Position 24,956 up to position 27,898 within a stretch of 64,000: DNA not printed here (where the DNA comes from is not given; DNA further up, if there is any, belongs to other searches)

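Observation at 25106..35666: Terminator-bounded Zn-metalloprotease - SusC - SusD - T9SS-cargo unit: a candidate protein/peptide utilization locus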

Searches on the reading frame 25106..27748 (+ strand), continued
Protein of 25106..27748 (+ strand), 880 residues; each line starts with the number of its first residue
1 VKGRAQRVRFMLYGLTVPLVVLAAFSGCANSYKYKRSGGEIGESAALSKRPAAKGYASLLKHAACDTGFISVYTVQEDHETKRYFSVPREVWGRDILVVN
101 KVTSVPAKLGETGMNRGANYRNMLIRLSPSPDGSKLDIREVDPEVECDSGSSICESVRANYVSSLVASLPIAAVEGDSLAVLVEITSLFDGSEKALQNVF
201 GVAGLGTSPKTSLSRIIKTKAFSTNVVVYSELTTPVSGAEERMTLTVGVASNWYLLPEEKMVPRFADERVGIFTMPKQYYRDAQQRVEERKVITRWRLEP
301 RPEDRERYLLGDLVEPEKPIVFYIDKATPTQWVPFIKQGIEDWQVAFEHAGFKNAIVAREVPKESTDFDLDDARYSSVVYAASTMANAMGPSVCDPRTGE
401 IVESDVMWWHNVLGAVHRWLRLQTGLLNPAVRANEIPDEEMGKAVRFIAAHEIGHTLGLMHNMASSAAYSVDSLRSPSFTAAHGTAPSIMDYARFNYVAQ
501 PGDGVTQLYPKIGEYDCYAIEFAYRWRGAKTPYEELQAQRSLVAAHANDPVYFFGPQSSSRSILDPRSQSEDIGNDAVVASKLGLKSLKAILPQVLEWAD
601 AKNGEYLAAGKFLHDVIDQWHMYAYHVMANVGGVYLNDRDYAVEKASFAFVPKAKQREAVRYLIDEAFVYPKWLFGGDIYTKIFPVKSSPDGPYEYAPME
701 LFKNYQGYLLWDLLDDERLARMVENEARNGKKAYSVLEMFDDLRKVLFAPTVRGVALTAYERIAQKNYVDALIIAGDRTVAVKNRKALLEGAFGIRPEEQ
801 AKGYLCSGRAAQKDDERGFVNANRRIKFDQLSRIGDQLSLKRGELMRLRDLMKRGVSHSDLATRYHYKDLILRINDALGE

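Call 63: fold_search(model_id=the predicted structure, library=pdb)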
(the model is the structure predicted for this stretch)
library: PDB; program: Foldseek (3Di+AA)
matches with E <= 10: 781; with E <= 0.001: 0
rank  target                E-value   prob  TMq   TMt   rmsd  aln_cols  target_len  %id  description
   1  8g7w_A                2.8e-02  0.07  0.05  0.05  26.1       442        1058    7  Type I modPKS reducing region (released 2023-06-07)
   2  4z7i_A                6.8e-02  0.10  0.12  0.12  25.7      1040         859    8  Crystal structure of insulin regulated aminopeptidase in complex with ligand (released 2015-08-26)
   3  9nju_A                1.1e-01  0.05  0.05  0.03  35.3       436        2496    8  Structure of native homodimer of D. discoideum polyketide synthase Pks16 (released 2025-03-12)
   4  9mg8_B                1.3e-01  0.18  0.08  0.14  22.3       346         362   13  Crystal Structure of b-iTHR-110 (released 2025-12-17)
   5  6yg8_D                1.4e-01  0.16  0.08  0.11  21.6       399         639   10  Cryo-EM structure of a BcsB pentamer in the context of an assembled Bcs macrocomplex (released 2021-02-24)
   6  9c59_D                1.7e-01  0.25  0.10  0.13  20.3       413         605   10  Human AP-3 dimer bound to myristoylated Arf1 (Q71L) and LAMP1 cargo on a lipid nanodisc (released 2024-12-18)
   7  8ga7                  1.7e-01  0.14  0.10  0.15  20.4       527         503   12  Geometrically programmable nanomaterial construction using regularized protein building blocks (released 2024-03-13)
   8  3qtm_B                2.0e-01  0.14  0.09  0.18  21.3       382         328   11  Structure of S. pombe nuclear import adaptor Nro1 (Space group P21) (released 2011-09-21)
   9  6e9y_A                2.3e-01  0.75  0.13  0.36  12.5       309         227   11  DHF38 filament (released 2018-11-21)
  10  5y2z_G                2.5e-01  0.54  0.10  0.17   6.4       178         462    5  Crystal structure of human LGI1 EPTP-ADAM22 complex (released 2018-05-02)
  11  3edt_D                2.5e-01  0.12  0.06  0.16  22.1       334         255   12  Crystal structure of the mutated S328N hKLC2 TPR domain (released 2009-02-10)
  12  5y2z_C                2.9e-01  0.25  0.11  0.18  15.5       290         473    6  Crystal structure of human LGI1 EPTP-ADAM22 complex (released 2018-05-02)
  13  6zu9_o                3.1e-01  0.08  0.07  0.10  25.6       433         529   10  Structure of a yeast ABCE1-bound 48S initiation complex (released 2020-10-28)
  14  7ns3_5                3.3e-01  0.10  0.07  0.08  21.8       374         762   11  Substrate receptor scaffolding module of yeast Chelator-GID SR4 E3 ubiquitin ligase bound to Fbp1 substrate (released 2021-05-05)
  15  5nqz_A                3.4e-01  0.16  0.09  0.22  13.5       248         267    9  Structure of a fHbp(V1.1):PorA(P1.16) chimera. Fusion at fHbp position 309. (released 2018-02-28)
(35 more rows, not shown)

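Call 69: search_protein_families(library=pfam, proteins=[L085:12510-15791:+, L086:17348-19681:+, L030:12370-14049:+, L029:10094-11614:+], max_evalue=10)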
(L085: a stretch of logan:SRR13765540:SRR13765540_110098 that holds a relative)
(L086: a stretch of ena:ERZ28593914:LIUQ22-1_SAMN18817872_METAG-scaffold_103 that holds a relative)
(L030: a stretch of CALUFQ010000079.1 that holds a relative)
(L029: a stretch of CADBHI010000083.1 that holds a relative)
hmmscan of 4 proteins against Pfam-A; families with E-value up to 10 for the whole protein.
L085:12510-15791:+ (1093 aa): 4 families
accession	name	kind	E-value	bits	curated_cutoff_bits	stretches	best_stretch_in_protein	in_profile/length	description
PF18998.6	Flg_new_2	-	2.4e-08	34.3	23.6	3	766-819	19-72/73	Divergent InlB B-repeat domain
PF07550.17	Shr-like_HID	-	9.4e-05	23.3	22.3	2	768-815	10-55/82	Heme-binding protein Shr-like, Hb-interacting domain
PF18962.6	Por_Secre_tail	-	0.0042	17.8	27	1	1023-1082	4-66/75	Secretion system C-terminal sorting domain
PF25158.1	ABCA11_C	-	0.045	14.1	27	0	793-812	23-42/55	ABC transporter A family member 11-like, C-terminal domain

L086:17348-19681:+ (777 aa): 6 families
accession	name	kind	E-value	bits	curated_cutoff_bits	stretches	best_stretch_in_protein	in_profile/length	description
PF18998.6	Flg_new_2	-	2.7e-22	79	23.6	2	617-687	2-72/73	Divergent InlB B-repeat domain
PF18962.6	Por_Secre_tail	-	2.3e-08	34.7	27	1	700-771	1-66/75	Secretion system C-terminal sorting domain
PF09479.16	Flg_new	-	0.044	14.3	27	1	624-682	8-64/65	Listeria-Bacteroides repeat domain (List_Bact_rpt)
PF24981.1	Beta-prop_ATRN-LZTR1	-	0.16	11.7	50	1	457-525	176-245/289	Attractin/LZTR1 beta-propeller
PF17164.10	DUF5122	-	0.19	12.4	27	0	72-86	17-31/36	Domain of unknown function (DUF5122) beta-propeller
PF17957.7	Big_7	-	5.7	8.1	24.1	1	621-677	7-59/70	Bacterial Ig domain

L030:12370-14049:+ (559 aa): 4 families
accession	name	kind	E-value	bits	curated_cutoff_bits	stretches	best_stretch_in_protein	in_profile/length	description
PF18962.6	Por_Secre_tail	-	0.0022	18.7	27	1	515-549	22-61/75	Secretion system C-terminal sorting domain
PF06739.17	SBBP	-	0.004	17.5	20.5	2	102-119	14-31/38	Beta-propeller repeat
PF03775.22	MinC_C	-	0.15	12.5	33.2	1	110-135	32-57/102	Septum formation inhibitor MinC, C-terminal domain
PF07949.17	YbbR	-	1.2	9.9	22.3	1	114-158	6-53/81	YbbR-like protein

L029:10094-11614:+ (506 aa): 3 families
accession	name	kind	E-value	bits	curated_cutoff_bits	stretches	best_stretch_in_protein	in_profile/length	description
PF06739.17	SBBP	-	5.8e-05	23.4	20.5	2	93-117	6-31/38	Beta-propeller repeat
PF07494.17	Reg_prop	-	0.048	14.3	20.4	1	100-116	6-22/24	Two component regulator propeller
PF17164.10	DUF5122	-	3.3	8.5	27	0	108-121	2-15/36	Domain of unknown function (DUF5122) beta-propeller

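Call 81: search_protein_families(library=ncbifam, proteins=[L028:17222-18829:+, L021:17386-19020:+, L029:10094-11614:+, L030:12370-14049:+, L032:7772-9367:+, L037:17216-18799:+], max_evalue=1)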
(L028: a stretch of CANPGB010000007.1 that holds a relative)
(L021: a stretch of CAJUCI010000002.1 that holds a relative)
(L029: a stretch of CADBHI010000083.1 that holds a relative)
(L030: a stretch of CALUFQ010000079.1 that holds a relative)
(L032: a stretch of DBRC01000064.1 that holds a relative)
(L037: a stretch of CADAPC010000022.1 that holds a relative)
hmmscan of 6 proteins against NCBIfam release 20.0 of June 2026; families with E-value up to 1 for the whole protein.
L028:17222-18829:+ (535 aa): 3 families
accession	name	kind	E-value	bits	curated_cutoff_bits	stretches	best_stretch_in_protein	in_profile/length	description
NF047494.1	Lepto_SBBP_lipo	equivalog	8.9e-08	31.2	400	1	39-126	304-393/466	SBBP repeat beta-propeller lipoprotein, LipL53 family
TIGR02608.1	delta_60_rpt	domain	0.001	18.8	76.5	0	102-118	4-20/55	delta-60 repeat domain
NF041022.1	rodlin_AB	equivalog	0.053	13.5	75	1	1-72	1-67/134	rodlin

L021:17386-19020:+ (544 aa): 1 family
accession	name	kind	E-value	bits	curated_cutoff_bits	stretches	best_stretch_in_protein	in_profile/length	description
NF047494.1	Lepto_SBBP_lipo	equivalog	3.6e-06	25.9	400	1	41-160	307-417/466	SBBP repeat beta-propeller lipoprotein, LipL53 family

L029:10094-11614:+ (506 aa): 2 families
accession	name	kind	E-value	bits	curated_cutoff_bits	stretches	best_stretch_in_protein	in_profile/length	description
NF047494.1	Lepto_SBBP_lipo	equivalog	7.2e-07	28.2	400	1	41-124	189-329/466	SBBP repeat beta-propeller lipoprotein, LipL53 family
TIGR04393.1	rpt_T5SS_PEPC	repeat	0.3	11.1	23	1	268-286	26-44/49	T5SS/PEP-CTERM-associated repeat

L030:12370-14049:+ (559 aa): 2 families
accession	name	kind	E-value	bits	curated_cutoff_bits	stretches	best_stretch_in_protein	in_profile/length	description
NF047494.1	Lepto_SBBP_lipo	equivalog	5.7e-06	25.3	400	1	44-131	308-396/466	SBBP repeat beta-propeller lipoprotein, LipL53 family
TIGR04183.1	Por_Secre_tail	domain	2.6e-05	24.1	23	1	512-558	18-70/72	T9SS type A sorting domain-containing protein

L032:7772-9367:+ (531 aa): 1 family
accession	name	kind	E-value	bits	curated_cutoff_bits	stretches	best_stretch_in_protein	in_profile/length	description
NF041562.1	PraB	equivalog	0.088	12.5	120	1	418-465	38-85/163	alkane oxidation protein activator PraB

L037:17216-18799:+ (527 aa): 3 families
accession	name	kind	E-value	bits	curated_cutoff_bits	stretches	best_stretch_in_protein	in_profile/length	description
NF000191.1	CMY2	exception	0.0087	14.9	800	1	1-61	2-64/381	CMY-2 family class C beta-lactamase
NF012173.1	CMY2-MIR-ACT-EC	exception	0.017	13.9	680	1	1-62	2-65/380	CMY2/MIR/ACT/EC family class C beta-lactamase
NF053838.1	hit_Bd0108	equivalog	0.065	13.7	40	1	1-78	1-77/94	predatory lifecycle switch protein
